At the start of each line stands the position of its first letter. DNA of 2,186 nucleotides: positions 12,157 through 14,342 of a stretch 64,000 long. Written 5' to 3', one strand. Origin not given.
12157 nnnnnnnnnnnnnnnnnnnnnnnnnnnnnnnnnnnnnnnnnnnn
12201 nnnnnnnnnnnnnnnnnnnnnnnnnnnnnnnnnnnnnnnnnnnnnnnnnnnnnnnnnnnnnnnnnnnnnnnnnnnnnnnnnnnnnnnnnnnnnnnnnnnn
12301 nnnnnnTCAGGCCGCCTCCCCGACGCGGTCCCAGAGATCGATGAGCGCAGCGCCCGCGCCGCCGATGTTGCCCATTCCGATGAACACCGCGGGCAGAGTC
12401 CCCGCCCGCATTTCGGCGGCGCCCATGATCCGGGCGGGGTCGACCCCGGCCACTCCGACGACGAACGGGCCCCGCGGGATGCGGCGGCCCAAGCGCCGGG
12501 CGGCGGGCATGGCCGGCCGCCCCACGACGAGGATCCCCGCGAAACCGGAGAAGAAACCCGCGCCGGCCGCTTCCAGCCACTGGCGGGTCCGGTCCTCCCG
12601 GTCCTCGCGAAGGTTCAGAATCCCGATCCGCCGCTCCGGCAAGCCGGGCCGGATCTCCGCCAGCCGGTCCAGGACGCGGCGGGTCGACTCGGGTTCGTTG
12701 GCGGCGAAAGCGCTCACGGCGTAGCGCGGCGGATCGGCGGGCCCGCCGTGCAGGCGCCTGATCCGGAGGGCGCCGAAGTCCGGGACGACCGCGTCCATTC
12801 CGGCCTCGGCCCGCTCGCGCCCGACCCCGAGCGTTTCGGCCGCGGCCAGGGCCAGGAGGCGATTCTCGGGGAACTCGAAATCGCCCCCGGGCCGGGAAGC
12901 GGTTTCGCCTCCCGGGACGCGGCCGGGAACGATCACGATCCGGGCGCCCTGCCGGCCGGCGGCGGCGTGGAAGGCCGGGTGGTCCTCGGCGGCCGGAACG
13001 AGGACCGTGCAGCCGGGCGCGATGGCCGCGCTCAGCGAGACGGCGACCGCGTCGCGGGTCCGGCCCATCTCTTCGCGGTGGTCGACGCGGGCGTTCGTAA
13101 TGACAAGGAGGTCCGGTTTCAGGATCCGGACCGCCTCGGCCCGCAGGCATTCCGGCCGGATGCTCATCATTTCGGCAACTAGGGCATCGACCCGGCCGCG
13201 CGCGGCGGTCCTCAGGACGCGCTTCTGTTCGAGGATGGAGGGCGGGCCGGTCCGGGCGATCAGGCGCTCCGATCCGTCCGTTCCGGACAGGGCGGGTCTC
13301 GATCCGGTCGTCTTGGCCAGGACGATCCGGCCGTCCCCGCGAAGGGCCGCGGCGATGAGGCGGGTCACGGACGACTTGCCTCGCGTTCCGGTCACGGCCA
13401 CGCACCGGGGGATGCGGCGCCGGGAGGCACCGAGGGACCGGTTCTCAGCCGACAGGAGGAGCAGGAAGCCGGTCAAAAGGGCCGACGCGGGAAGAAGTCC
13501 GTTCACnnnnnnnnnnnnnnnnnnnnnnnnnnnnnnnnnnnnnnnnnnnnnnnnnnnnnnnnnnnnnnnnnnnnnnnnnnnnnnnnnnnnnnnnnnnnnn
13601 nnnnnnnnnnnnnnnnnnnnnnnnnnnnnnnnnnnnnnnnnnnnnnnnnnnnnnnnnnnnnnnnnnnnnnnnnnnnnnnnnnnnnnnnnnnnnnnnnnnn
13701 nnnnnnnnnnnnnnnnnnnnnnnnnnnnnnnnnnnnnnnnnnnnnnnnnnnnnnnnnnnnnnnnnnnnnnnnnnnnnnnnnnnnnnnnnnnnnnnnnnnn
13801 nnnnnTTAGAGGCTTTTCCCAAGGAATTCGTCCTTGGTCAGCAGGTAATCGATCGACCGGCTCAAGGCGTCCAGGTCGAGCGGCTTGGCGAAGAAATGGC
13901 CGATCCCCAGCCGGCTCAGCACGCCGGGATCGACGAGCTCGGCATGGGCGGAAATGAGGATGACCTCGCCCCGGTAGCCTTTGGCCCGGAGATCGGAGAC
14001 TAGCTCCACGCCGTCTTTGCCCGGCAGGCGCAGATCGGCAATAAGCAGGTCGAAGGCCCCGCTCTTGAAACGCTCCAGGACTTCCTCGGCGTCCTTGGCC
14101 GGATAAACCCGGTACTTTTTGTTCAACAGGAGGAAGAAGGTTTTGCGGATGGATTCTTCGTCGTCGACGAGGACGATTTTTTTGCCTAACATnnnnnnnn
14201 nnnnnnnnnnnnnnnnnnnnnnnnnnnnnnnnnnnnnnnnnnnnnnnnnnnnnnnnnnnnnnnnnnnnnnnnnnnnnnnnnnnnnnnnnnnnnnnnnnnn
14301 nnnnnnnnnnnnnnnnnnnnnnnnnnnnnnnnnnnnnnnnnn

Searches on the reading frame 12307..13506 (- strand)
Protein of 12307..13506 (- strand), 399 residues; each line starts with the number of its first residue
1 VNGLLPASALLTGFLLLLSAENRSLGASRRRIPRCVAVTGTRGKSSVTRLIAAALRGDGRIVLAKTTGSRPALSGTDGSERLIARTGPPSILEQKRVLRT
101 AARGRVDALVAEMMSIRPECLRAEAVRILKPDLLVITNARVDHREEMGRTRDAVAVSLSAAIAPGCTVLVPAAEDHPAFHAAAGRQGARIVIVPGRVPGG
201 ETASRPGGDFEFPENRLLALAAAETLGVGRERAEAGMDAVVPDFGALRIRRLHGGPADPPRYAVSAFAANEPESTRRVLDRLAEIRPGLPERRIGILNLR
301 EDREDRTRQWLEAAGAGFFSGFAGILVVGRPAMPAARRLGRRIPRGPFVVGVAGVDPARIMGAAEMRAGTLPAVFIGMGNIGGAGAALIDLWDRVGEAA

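Call 9: search_protein_families(library=pfam, proteins=[window:12307-13506:-])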
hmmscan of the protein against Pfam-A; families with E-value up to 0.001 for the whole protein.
window:12307-13506:- (399 aa): 1 family
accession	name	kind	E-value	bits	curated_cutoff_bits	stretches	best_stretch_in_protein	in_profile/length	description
PF08245.18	Mur_ligase_M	-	4.9e-09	36.9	24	1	38-154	1-102/200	Mur ligase middle domain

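Call 10: search_protein_families(library=ncbifam, proteins=[window:12307-13506:-])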
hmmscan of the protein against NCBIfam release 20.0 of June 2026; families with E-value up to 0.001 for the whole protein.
window:12307-13506:- (399 aa): 12 families
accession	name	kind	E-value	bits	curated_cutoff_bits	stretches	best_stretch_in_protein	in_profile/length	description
TIGR04012.1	poly_gGlu_PgsB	equivalog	4.1e-68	229.9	222.7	1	12-390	8-378/380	poly-gamma-glutamate synthase PgsB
NF008896.0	PRK11929.1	equivalog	8.6e-08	30.5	1023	1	34-143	113-214/965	bifunctional UDP-N-acetylmuramoyl-L-alanyl-D-glutamate--2,6-diaminopimelate ligase MurE/UDP-N-acetylmuramoyl-tripeptide--D-alanyl-D-alanine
TIGR01085.1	murE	subfamily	1.9e-05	23.8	257.3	1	35-143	87-190/472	UDP-N-acetylmuramyl-tripeptide synthetase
TIGR01499.1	folC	subfamily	2.9e-05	23.6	162.65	0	23-60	9-45/400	bifunctional protein FolC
TIGR01143.1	murF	subfamily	7.6e-05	21.8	288.6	0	106-152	126-171/418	UDP-N-acetylmuramoyl-tripeptide--D-alanyl-D-alanine ligase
TIGR02068.2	cya_phycin_syn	equivalog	0.00018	19.7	850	1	29-67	476-513/862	cyanophycin synthetase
NF001124.0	PRK00139.1-2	equivalog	0.00029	19.7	476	1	34-115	110-186/500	UDP-N-acetylmuramoyl-L-alanyl-D-glutamate--2,6-diaminopimelate ligase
NF010623.0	PRK14016.1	subfamily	0.0003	19.1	877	0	29-62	477-509/871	cyanophycin synthetase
NF033197.0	F430_CfbE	equivalog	0.00035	19.7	250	1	30-113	95-175/430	coenzyme F430 synthase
NF047860.1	Tet-DihydfolSynFolCMyb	equivalog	0.00043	19.3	700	0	33-56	63-86/468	bifunctional tetrahydrofolate synthase/dihydrofolate synthase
NF001126.0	PRK00139.1-4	equivalog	0.00052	18.7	373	1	34-143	105-206/486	UDP-N-acetylmuramoyl-L-alanyl-D-glutamate--2,6-diaminopimelate ligase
TIGR01087.1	murD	equivalog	0.00072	18.7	211.95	0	34-60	105-131/441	UDP-N-acetylmuramoyl-L-alanine--D-glutamate ligase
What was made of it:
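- Checked: The GTG at 13506 starts a PgsB equivalog (TIGR04012, 229.9 bits; call 10), 65 nt after the end of the U-run.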

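Call 11: find_homologous_proteins(query=window:12307-13506:-, max_evalue=1e-30)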
Query window:12307-13506:- (399 aa): 1468 proteins with E <= 1e-30 among 8000 candidates; the best 120 are listed.
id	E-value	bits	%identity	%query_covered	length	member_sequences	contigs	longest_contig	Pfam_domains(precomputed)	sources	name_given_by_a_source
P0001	3.5e-218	742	100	88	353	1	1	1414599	-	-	-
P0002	3.1e-195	667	82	100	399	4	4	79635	PF08245.19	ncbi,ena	-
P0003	3.2e-185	634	79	100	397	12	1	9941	PF08245.19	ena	-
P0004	3.0e-178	611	76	100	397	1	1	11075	PF08245.19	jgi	jgi:gamma-polyglutamate synthase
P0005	1.8e-175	602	75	95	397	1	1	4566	PF08245.19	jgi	jgi:gamma-polyglutamate synthase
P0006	1.1e-173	596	74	100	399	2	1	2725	PF08245.19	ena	-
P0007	2.3e-164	565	73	100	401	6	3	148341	PF08245.19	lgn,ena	-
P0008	1.0e-150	520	70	93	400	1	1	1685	PF08245.19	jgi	jgi:gamma-polyglutamate synthase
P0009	2.1e-144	499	83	72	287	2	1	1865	-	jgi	jgi:poly-gamma-glutamate synthase PgsB/CapB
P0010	1.9e-140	486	66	100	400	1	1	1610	PF08245.19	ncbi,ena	-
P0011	8.8e-136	471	62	99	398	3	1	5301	PF08245.19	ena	-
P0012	4.3e-133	462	63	94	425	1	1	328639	PF08245.19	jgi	jgi:gamma-polyglutamate synthase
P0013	1.2e-117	411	57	97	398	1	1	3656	PF08245.19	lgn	-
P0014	1.4e-110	388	58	94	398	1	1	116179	PF08245.19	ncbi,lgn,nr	ncbi:MAG: Mur ligase family protein [Candidatus Aminicenantes bacterium]|nr:Mur ligase family protei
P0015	1.5e-109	385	55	92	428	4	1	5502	PF08245.19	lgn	-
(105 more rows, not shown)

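Call 13: find_related_loci(query=A1, collection=genome_contigs, flank=6000)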
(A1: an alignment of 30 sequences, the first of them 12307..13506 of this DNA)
Query A1 (399 aa) in genome_contigs; peptide patterns used: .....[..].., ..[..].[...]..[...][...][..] (x = any residue, [..] = any of these).
179 stretches matched a pattern; 85 encode a relative of the query (tblastn E <= 1e-3); the best 80 are kept; 80 distinct loci.
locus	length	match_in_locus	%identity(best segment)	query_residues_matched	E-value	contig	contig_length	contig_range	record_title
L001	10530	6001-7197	81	1-399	0e+0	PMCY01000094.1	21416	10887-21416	MAG: Candidatus Aminicenantes bacterium isolate fen_333 73.20120700_E2X.90_contig_163250, whole genome shotgun sequence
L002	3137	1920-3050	57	15-398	2e-112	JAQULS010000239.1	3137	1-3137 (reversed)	MAG: Acidobacteriota bacterium isolate STD1_136 NODE_154884_length_3137_cov_4.229236_Sandtown_D1, whole genome shotgun s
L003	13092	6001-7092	55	32-397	9e-106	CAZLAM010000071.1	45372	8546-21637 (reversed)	MAG TPA_asm: uncultured Eubacteriales bacterium isolate binchicken_co255_92 genome assembly, contig: k141_610872, whole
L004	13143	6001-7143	52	10-396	4e-103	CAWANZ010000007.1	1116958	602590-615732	MAG: Candidatus Aminicenantes bacterium isolate MFD03899.bin.2.42 genome assembly, contig: contig_5158, whole genome sho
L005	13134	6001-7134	54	21-398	4e-101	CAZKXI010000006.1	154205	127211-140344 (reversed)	MAG TPA_asm: uncultured Eubacteriales bacterium isolate binchicken_co66_49 genome assembly, contig: NODE_152_length_1542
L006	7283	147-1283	54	20-398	2e-97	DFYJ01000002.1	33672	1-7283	MAG TPA_asm: Candidatus Aminicenantes bacterium UBA4085 UBA4085_contig_26132, whole genome shotgun sequence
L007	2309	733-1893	48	1-395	1e-97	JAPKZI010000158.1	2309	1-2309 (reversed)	MAG: Candidatus Aminicenantes bacterium isolate LacPavin_0920_SED5_MAG_59_17 LacPavin_0920_SED5_scaffold_442528, whole g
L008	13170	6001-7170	48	1-396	2e-93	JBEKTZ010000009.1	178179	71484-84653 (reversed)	MAG: Candidatus Aminicenantales bacterium isolate SPRUCE 56 SPRUCE_56_9, whole genome shotgun sequence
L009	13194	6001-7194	45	1-398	8e-92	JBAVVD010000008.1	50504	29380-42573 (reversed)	MAG: Candidatus Aminicenantales bacterium isolate MFD01647_ilm_asm_bin15 k127_110450, whole genome shotgun sequence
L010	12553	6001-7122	50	21-396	3e-91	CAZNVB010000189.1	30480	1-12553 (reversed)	MAG TPA_asm: uncultured Eubacteriales bacterium isolate SRP231805_co4_44 genome assembly, contig: k141_190925, whole gen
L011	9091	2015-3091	52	32-396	1e-90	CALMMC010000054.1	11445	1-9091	MAG TPA_asm: uncultured bacterium isolate ERR2113687_bin.60_CONCOCT_v1.1_MAG genome assembly, contig: ERZ1026810.1086, w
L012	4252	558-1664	46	21-396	2e-88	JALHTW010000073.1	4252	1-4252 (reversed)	MAG: Candidatus Aminicenantes bacterium isolate PFL34 seq_808374, whole genome shotgun sequence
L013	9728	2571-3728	48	7-396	4e-88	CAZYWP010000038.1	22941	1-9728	MAG TPA_asm: uncultured Eubacteriales bacterium isolate binchicken_co376_295 genome assembly, contig: NODE_2007_length_2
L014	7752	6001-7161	47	4-396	6e-88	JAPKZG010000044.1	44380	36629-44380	MAG: Candidatus Aminicenantes bacterium isolate LacPavin_0920_SED3_MAG_59_12 LacPavin_0920_SED3_scaffold_40868, whole ge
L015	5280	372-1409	52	13-363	1e-86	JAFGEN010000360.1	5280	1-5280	MAG: Candidatus Aminicenantes bacterium isolate Zod_Metabat.1233 k87_12383148, whole genome shotgun sequence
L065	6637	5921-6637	53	37-274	2e-67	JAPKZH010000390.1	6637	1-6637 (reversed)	MAG: Candidatus Aminicenantes bacterium isolate LacPavin_0920_SED5_MAG_55_12 LacPavin_0920_SED5_scaffold_398722, whole g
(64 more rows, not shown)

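Call 52: search_protein_families(library=pfam, proteins=[L004:1651-4218:+, L004:4309-4896:+, L004:4917-5627:+, L004:4163-4822:-, L001:2644-3564:+, L001:3687-5921:+, L065:5088-5492:-], max_evalue=0.001)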
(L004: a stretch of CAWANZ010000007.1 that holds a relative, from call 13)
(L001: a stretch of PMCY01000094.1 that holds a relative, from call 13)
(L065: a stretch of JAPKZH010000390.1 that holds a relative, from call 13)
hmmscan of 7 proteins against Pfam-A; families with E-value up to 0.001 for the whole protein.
L004:1651-4218:+ (855 aa): 3 families
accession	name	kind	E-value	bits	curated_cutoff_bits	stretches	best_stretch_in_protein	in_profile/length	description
PF12770.12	CHAT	-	5.4e-71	239.8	24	1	552-837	5-288/289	CHAT domain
PF13176.12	TPR_7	-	0.00059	20.2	27.9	0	270-297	3-30/36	Tetratricopeptide repeat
PF13432.12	TPR_16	-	0.00096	20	32.7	0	277-326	8-51/65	Tetratricopeptide repeat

L004:4309-4896:+ (195 aa): 0 families

L004:4917-5627:+ (236 aa): 0 families

L004:4163-4822:- (219 aa): 0 families

L001:2644-3564:+ (306 aa): 1 family
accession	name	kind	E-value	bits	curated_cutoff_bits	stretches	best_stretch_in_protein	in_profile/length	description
PF01937.24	ARMT1-like_dom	-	2.6e-69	234.3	25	1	4-270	2-306/311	Damage-control phosphatase ARMT1-like domain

L001:3687-5921:+ (744 aa): 2 families
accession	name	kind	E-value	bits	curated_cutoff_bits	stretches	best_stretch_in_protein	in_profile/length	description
PF19313.5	DUF5916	-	4.6e-20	72.3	22.6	1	254-424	5-185/572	Domain of unknown function (DUF5916)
PF06452.16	CBM9_1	-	1.1e-05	25.8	23.4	1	53-197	1-136/185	Carbohydrate family 9 binding domain-like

L065:5088-5492:- (134 aa): 0 families
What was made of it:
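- No candidate binding protein is encoded alongside (calls 9, 52).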

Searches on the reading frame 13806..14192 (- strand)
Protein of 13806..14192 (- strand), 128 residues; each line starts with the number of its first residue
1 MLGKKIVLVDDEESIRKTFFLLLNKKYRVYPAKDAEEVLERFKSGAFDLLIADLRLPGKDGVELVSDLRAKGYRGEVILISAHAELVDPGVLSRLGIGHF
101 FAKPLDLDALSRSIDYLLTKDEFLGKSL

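Call 9: search_protein_families(library=pfam, proteins=[window:13806-14192:-])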
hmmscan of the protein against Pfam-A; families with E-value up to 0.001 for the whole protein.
window:13806-14192:- (128 aa): 1 family
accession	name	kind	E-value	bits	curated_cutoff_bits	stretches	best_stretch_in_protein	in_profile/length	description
PF00072.30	Response_reg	-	8.6e-20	71.4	30.2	1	6-114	1-110/111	Response regulator receiver domain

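Call 10: search_protein_families(library=ncbifam, proteins=[window:13806-14192:-])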
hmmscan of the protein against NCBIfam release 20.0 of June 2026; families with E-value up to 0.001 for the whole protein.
window:13806-14192:- (128 aa): 83 families (the best 25 are shown)
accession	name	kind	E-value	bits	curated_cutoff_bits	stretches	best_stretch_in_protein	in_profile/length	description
NF041733.1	resp_reg_CseB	equivalog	5e-15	55.5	350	1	5-120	2-117/228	two-component system response regulator CseB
NF006900.1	PRK09390.1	equivalog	1.1e-14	54.5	255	1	5-118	6-120/203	response regulator FixJ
NF007969.0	PRK10693.1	equivalog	2e-14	53.4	329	1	2-113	6-119/337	two-component system response regulator RssB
NF008469.0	PRK11361.1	equivalog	6.2e-14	51.5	714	1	4-111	5-113/461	acetoacetate metabolism transcriptional regulator AtoC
TIGR01818.1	ntrC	equivalog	7.1e-14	51.4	558.6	1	6-110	1-106/463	nitrogen regulation protein NR(I)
NF011695.0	PRK15115.1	equivalog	8.8e-14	51.1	763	1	5-120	8-124/445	two-component system response regulator GlrR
NF045505.1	RR_RssB_Pseudo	equivalog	7.3e-13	48.3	700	1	5-119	7-123/394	two-component system response regulator RssB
NF007005.1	PRK09468.1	equivalog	7.4e-13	48.5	331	1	4-118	4-119/237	osmolarity response regulator transcription factor OmpR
NF040534.1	resp_reg_YycF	equivalog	8.1e-13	48.2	340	1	4-106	1-103/231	response regulator YycF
NF008034.0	PRK10766.1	equivalog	2.8e-12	46.7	275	1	4-118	3-117/231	two-component system response regulator TorR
NF045944.1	ResRegRpaBCyano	equivalog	1.5e-11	44.2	330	1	8-119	2-113/229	response regulator transcription factor RpaB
NF046026.1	HisKinCckACaul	equivalog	5e-11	41.4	1000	1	5-115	560-673/678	cell cycle histidine kinase CckA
NF049963.1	RespRegFlgRCampy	domain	1.5e-10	40.6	750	1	6-115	3-110/429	fla regulon two-component system response regulator FlgR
NF007928.2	PRK10643.1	equivalog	1.7e-10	40.9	330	1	5-120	2-118/216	two-component system response regulator PmrA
NF053512.1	nitric_RR_NosR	exception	1.8e-10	40.5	400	1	6-110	1-107/422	response regulator c-di-GMP phosphodiesterase, NosR family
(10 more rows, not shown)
